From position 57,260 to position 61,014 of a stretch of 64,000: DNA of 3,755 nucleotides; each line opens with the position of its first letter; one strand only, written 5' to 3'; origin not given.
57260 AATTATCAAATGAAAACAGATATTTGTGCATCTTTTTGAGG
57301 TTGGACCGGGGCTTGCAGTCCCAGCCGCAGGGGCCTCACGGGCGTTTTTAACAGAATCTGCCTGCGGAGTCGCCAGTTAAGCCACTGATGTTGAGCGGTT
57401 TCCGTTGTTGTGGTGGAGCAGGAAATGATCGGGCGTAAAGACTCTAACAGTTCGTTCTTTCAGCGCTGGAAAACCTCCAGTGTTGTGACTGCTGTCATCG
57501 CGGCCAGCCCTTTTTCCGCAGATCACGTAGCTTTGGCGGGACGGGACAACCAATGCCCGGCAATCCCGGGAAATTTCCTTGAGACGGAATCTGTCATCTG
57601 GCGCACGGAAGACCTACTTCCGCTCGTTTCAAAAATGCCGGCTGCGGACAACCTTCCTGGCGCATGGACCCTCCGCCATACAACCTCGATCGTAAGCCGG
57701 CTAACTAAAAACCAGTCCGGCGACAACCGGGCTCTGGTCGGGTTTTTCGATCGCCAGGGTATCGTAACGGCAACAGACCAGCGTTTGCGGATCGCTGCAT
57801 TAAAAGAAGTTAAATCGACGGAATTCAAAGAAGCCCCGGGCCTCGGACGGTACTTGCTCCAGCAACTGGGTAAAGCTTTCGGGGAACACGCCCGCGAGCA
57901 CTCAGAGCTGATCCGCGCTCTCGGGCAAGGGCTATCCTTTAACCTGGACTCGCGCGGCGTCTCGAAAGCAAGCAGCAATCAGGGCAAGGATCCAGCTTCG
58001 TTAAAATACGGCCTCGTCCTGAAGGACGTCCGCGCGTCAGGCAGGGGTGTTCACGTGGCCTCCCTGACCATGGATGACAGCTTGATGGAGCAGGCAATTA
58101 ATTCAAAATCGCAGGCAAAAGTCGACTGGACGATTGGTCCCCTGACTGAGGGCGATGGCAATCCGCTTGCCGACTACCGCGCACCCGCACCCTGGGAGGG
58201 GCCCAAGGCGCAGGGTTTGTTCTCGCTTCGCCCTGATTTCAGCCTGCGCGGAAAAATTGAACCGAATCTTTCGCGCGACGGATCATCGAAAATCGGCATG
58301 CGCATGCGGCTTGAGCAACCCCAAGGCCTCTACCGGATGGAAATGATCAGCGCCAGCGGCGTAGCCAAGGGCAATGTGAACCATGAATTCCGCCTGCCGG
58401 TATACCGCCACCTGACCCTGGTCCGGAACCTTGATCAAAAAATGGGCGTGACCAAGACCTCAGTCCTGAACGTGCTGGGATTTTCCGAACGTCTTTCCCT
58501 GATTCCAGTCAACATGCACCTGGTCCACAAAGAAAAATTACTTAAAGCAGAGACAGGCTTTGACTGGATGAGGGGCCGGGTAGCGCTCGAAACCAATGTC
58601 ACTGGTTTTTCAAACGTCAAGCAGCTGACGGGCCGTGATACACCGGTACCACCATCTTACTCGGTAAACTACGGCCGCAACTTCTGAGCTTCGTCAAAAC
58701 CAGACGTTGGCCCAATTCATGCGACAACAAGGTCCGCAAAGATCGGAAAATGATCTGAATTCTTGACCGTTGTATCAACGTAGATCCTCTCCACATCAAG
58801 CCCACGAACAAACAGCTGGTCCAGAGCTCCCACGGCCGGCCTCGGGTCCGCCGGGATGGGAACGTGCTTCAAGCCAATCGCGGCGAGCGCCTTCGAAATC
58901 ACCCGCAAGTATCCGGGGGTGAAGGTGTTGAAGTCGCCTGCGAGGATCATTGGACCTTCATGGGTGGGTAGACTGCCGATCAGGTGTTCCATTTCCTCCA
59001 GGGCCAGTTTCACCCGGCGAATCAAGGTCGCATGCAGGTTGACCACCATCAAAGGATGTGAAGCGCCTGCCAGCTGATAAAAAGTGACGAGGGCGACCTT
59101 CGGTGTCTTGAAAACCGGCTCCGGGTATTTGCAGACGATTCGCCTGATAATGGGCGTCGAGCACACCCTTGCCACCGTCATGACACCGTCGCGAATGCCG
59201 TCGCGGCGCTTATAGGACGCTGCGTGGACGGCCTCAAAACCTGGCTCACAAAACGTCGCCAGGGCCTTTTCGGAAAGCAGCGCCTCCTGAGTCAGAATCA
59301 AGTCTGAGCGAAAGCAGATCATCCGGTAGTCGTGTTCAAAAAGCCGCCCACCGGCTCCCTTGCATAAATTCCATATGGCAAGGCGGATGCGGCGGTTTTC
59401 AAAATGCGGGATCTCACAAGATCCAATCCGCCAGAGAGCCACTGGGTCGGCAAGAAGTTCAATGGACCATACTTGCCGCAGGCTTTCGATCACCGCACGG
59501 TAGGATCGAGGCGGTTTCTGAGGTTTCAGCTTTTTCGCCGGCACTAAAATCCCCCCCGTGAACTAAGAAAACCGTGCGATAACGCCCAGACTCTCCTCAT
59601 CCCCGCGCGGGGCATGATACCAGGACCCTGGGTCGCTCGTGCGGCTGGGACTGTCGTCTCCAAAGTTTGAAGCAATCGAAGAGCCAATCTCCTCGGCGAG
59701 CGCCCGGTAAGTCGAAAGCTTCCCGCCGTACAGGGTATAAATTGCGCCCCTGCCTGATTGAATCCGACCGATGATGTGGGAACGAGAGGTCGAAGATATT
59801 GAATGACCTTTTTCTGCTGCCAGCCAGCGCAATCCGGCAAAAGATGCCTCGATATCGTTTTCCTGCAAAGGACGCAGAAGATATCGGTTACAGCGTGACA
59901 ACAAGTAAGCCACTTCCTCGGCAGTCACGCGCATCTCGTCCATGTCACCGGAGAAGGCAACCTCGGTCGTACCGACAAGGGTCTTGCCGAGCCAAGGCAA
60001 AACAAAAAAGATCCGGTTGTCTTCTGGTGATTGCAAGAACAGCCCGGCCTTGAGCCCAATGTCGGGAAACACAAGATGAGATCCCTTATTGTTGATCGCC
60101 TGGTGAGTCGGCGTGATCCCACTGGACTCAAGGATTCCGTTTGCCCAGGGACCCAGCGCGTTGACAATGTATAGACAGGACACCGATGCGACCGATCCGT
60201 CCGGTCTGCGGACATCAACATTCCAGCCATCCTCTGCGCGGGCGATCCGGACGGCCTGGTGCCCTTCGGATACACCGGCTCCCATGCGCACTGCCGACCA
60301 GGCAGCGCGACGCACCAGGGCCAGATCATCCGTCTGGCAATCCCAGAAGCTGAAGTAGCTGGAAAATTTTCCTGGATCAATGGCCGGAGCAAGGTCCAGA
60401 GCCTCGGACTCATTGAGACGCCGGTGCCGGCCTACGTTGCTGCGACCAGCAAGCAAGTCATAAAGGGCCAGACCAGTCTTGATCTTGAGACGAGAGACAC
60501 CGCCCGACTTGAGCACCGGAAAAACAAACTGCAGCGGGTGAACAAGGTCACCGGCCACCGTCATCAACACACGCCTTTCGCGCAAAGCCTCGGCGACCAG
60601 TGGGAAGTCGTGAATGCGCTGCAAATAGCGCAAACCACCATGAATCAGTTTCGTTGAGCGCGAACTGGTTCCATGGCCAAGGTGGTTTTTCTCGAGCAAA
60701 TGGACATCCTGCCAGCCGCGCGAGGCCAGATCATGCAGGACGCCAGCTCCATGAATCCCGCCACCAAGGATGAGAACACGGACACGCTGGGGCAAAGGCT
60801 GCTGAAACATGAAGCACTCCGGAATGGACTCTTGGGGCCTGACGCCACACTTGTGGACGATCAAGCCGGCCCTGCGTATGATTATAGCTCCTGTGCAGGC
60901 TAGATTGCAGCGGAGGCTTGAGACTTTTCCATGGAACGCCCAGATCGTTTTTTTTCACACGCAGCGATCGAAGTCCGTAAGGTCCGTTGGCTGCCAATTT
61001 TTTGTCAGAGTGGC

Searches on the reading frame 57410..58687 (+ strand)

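Call 7: search_protein_families(library=pfam, proteins=[window:57410-58687:+], max_evalue=0.001)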
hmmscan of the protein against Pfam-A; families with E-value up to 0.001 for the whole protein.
window:57410-58687:+ (425 aa): 0 families

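Call 79: search_protein_families(library=pfam, proteins=[window:57410-58687:+], max_evalue=0.1)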
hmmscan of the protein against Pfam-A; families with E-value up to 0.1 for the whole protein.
window:57410-58687:+ (425 aa): 1 family
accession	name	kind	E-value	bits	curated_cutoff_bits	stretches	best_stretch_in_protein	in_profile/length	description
PF21530.3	Pif1_2B_dom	-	0.072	13.3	23.9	0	320-348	9-37/47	DNA helicase Pif1, 2B domain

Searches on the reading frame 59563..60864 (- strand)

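Call 7: search_protein_families(library=pfam, proteins=[window:59563-60864:-], max_evalue=0.001)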
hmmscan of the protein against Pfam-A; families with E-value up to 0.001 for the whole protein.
window:59563-60864:- (433 aa): 1 family
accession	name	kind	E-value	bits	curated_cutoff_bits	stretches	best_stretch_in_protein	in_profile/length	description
PF01266.30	DAO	-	8.5e-48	164.1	27.9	1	29-386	1-352/353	FAD dependent oxidoreductase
